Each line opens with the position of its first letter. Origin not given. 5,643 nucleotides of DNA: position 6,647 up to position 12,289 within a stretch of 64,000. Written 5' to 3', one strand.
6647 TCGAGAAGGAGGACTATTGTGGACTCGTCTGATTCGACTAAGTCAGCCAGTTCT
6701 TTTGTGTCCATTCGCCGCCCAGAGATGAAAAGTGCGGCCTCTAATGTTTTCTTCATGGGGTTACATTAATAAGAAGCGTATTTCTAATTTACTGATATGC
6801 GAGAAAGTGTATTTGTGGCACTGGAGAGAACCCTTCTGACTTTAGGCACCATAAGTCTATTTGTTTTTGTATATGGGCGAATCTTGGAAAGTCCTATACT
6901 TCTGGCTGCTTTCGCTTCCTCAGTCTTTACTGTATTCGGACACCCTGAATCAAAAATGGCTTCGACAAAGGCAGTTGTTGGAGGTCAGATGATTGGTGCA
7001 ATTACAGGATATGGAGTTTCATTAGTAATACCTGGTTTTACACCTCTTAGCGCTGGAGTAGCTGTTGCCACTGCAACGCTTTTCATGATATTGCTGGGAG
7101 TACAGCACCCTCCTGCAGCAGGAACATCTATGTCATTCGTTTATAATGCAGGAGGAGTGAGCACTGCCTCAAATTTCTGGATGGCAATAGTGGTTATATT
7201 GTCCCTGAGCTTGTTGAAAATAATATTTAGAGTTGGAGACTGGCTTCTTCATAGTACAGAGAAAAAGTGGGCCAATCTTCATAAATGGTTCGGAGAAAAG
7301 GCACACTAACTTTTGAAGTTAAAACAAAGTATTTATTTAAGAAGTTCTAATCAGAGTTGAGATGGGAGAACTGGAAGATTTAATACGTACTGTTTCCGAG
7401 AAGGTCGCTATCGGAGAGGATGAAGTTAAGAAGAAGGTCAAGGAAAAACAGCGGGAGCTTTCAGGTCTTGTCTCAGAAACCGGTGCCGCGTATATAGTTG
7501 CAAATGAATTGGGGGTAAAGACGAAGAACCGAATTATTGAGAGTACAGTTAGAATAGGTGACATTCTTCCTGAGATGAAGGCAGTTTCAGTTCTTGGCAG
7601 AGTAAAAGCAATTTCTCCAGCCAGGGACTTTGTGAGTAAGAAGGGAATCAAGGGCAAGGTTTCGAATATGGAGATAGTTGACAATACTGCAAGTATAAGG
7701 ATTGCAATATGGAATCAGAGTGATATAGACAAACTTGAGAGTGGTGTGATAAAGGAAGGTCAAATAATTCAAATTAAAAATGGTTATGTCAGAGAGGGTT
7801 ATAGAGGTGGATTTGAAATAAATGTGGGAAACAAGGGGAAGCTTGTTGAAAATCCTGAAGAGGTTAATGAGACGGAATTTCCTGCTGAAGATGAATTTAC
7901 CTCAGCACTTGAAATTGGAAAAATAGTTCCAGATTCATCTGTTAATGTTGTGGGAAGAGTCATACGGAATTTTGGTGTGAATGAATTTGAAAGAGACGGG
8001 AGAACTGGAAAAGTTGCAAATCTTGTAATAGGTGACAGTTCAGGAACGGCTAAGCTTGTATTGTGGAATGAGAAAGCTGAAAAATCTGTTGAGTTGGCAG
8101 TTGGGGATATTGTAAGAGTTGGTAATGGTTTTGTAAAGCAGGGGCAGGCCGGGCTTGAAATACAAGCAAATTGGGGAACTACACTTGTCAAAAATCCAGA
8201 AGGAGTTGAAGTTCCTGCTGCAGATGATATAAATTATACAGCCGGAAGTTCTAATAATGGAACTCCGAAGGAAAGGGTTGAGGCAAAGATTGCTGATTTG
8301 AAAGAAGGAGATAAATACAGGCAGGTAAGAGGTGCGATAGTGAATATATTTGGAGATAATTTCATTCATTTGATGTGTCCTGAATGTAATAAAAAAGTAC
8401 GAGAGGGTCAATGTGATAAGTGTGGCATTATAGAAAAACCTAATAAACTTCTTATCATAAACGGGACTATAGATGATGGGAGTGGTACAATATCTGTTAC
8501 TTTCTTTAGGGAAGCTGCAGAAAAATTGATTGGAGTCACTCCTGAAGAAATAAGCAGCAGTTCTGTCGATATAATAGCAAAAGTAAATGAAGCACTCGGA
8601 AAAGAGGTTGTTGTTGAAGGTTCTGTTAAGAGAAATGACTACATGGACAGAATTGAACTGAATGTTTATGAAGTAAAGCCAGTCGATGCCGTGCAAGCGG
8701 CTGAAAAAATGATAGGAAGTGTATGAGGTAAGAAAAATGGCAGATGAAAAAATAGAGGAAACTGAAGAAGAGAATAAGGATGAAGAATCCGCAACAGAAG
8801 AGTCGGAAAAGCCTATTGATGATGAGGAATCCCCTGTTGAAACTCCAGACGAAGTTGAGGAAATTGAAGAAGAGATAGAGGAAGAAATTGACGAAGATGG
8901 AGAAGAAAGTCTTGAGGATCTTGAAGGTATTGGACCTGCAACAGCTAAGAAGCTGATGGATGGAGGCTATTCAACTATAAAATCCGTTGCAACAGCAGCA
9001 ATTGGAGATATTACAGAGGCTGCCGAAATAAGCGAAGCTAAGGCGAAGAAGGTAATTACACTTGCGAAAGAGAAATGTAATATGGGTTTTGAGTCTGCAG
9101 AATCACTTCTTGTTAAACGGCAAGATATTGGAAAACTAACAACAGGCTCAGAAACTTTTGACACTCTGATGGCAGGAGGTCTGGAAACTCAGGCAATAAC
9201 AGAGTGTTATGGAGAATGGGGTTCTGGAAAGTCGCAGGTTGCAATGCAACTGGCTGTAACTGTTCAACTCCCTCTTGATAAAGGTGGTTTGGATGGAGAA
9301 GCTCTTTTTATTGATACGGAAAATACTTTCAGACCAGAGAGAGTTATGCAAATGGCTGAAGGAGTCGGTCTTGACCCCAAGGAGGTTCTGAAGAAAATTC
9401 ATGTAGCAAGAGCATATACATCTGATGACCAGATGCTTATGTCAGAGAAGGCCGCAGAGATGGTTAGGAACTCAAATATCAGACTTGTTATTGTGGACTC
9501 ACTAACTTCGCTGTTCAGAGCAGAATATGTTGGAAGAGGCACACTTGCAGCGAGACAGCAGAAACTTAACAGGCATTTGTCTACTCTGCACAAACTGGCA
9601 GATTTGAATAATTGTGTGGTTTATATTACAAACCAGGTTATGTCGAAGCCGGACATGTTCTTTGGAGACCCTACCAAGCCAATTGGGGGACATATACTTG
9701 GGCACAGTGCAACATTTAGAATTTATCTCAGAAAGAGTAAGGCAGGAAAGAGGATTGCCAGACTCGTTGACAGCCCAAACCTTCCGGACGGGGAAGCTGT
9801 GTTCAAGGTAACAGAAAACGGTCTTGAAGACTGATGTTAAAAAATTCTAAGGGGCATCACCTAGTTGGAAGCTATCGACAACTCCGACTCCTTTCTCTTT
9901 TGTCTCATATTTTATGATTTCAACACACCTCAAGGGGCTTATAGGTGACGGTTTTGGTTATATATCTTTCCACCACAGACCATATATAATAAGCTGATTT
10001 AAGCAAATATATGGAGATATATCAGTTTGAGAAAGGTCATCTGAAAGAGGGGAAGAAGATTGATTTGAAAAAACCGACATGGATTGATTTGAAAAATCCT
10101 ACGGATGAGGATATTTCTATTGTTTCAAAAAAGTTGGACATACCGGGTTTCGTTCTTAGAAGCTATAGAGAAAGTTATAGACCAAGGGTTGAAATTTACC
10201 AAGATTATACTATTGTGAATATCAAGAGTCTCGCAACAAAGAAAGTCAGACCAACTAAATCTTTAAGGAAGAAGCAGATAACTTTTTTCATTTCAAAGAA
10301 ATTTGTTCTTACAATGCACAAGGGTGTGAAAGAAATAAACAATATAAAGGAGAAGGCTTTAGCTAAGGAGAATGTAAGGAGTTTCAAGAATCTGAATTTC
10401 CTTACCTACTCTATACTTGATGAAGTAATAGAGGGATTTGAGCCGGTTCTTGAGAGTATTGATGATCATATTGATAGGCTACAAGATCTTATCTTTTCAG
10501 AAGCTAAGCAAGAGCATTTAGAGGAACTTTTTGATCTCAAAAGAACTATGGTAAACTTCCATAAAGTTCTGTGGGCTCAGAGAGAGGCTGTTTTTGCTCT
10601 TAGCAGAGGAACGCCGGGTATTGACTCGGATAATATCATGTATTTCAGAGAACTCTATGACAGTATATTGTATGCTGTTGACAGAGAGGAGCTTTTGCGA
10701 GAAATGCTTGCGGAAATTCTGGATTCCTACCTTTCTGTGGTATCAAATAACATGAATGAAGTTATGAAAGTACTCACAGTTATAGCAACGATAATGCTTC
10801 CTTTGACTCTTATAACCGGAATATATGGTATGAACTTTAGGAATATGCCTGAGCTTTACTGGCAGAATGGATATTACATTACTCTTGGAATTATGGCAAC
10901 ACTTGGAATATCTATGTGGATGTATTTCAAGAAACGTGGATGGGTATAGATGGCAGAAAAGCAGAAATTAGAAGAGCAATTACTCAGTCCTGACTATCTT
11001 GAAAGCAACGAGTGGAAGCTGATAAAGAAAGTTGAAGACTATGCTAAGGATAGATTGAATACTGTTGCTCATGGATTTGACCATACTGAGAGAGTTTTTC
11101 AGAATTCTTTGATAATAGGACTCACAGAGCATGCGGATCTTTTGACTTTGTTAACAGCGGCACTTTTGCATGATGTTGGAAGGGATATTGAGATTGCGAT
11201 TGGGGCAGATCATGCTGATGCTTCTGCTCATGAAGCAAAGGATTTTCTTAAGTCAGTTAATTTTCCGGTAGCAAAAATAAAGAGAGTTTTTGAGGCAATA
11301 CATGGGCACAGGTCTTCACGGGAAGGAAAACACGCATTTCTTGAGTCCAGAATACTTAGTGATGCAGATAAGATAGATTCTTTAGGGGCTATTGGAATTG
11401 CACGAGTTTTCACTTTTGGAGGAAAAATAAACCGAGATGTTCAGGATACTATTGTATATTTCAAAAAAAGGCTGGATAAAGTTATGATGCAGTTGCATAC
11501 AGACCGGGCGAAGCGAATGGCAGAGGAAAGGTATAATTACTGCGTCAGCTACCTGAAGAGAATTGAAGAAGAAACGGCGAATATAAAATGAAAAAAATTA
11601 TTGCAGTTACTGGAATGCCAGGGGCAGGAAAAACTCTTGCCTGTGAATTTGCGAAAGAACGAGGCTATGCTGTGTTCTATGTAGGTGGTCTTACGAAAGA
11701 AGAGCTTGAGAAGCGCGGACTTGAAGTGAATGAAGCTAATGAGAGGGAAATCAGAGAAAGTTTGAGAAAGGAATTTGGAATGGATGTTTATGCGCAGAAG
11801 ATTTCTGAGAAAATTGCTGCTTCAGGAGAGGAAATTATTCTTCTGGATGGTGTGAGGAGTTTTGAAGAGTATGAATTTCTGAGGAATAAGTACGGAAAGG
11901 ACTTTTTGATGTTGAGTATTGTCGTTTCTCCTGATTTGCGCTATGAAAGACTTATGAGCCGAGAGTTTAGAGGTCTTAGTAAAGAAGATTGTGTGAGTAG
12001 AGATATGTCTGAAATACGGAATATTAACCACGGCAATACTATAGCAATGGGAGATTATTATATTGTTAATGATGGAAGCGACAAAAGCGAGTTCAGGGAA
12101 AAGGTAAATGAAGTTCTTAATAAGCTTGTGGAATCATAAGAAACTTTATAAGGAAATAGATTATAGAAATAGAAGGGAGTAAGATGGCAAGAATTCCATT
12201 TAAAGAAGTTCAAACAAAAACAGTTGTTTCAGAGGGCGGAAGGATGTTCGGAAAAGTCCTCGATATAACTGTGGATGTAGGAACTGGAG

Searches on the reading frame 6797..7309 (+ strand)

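Call 37: search_protein_families(library=pfam, proteins=[window:6797-7309:+], max_evalue=0.00001)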
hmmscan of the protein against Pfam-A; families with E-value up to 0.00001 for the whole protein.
window:6797-7309:+ (170 aa): 1 family
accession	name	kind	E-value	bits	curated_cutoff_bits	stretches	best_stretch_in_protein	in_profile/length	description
PF04982.19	TM_HPP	-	1.3e-19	70.7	27.2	1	12-140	16-139/157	HPP, transmembrane region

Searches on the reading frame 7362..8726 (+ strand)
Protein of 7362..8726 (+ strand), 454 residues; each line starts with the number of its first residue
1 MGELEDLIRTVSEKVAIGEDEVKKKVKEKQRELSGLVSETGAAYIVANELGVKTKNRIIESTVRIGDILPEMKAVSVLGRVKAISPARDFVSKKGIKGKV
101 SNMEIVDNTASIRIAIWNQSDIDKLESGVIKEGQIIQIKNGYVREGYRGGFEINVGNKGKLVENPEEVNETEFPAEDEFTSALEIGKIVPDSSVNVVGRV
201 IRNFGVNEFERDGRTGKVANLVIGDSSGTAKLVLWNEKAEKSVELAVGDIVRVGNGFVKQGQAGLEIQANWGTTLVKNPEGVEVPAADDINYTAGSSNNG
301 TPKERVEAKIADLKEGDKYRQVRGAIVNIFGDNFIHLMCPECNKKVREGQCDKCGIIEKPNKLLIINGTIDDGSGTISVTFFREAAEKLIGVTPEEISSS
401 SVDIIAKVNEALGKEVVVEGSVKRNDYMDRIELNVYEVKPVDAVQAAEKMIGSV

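Call 37: search_protein_families(library=pfam, proteins=[window:7362-8726:+], max_evalue=0.00001)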
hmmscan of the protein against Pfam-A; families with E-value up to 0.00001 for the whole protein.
window:7362-8726:+ (454 aa): 3 families
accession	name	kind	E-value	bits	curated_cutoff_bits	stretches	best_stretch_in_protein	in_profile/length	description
PF01336.31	tRNA_anti-codon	-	2.2e-20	72.8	27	2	194-270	1-70/75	OB-fold nucleic acid binding domain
PF08646.16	Rep_fac-A_C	-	1.1e-15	58.1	28.5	1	319-449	1-145/146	Replication factor-A C terminal domain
PF17244.8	CDC24_OB3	-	6.9e-10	39.5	25.4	0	67-137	1-69/216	Cell division control protein 24, OB domain 3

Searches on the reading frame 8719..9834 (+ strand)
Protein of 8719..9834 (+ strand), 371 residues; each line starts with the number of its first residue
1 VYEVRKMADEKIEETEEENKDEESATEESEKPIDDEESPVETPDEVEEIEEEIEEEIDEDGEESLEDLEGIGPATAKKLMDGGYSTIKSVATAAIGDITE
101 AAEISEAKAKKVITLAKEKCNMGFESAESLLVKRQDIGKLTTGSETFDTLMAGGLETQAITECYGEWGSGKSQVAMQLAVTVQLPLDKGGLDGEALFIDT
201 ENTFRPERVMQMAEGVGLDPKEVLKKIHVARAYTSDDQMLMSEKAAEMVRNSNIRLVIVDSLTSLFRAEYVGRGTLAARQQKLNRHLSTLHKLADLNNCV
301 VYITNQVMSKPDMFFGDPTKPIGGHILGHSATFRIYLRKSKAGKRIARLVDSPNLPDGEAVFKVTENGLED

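Call 37: search_protein_families(library=pfam, proteins=[window:8719-9834:+], max_evalue=0.00001)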
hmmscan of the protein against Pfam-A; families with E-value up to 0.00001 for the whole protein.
window:8719-9834:+ (371 aa): 5 families
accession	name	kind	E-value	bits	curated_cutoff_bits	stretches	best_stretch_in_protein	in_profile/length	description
PF08423.17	Rad51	-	3.1e-90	302.1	22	1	133-371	1-243/244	Rad51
PF00154.27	RecA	-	6.3e-15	55.8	27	1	132-344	25-225/262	recA bacterial DNA recombination protein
PF14520.12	HHH_5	-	1.5e-10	41.8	27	1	63-113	2-52/57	Helix-hairpin-helix domain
PF06745.19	ATPase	-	1.9e-08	34.4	26.6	1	141-275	2-143/231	KaiC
PF13481.12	AAA_25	-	1.8e-07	31.4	27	1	135-268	10-158/195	AAA domain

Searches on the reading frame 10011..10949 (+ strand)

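Call 37: search_protein_families(library=pfam, proteins=[window:10011-10949:+], max_evalue=0.00001)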
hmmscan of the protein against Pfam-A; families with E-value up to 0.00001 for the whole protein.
window:10011-10949:+ (312 aa): 1 family
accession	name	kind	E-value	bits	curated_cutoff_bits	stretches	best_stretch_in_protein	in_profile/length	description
PF01544.23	CorA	-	6.8e-70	236.1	27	1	22-308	4-292/292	CorA-like Mg2+ transporter protein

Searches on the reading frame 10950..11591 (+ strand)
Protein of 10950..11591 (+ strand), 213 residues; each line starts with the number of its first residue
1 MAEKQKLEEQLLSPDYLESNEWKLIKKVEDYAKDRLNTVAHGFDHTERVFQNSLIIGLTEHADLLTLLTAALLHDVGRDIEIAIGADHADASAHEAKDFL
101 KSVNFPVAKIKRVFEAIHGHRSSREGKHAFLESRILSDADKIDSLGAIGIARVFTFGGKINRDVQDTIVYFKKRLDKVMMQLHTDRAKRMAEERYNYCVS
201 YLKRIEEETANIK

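Call 37: search_protein_families(library=pfam, proteins=[window:10950-11591:+], max_evalue=0.00001)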
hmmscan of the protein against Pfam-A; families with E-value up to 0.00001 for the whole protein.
window:10950-11591:+ (213 aa): 1 family
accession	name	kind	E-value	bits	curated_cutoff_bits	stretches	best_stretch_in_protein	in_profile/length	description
PF01966.28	HD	-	9e-12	45.7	22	1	43-143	2-114/116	HD domain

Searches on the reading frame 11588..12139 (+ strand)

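Call 38: search_protein_families(library=pfam, proteins=[window:11588-12139:+], max_evalue=0.00001)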
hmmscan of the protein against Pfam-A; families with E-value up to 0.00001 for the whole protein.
window:11588-12139:+ (183 aa): 2 families
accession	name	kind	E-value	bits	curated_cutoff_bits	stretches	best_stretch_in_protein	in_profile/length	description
PF13238.12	AAA_18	-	1.6e-12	48.4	29.4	1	5-126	1-112/128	AAA domain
PF13207.12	AAA_17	-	4e-10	40.5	27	1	8-131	1-128/136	AAA domain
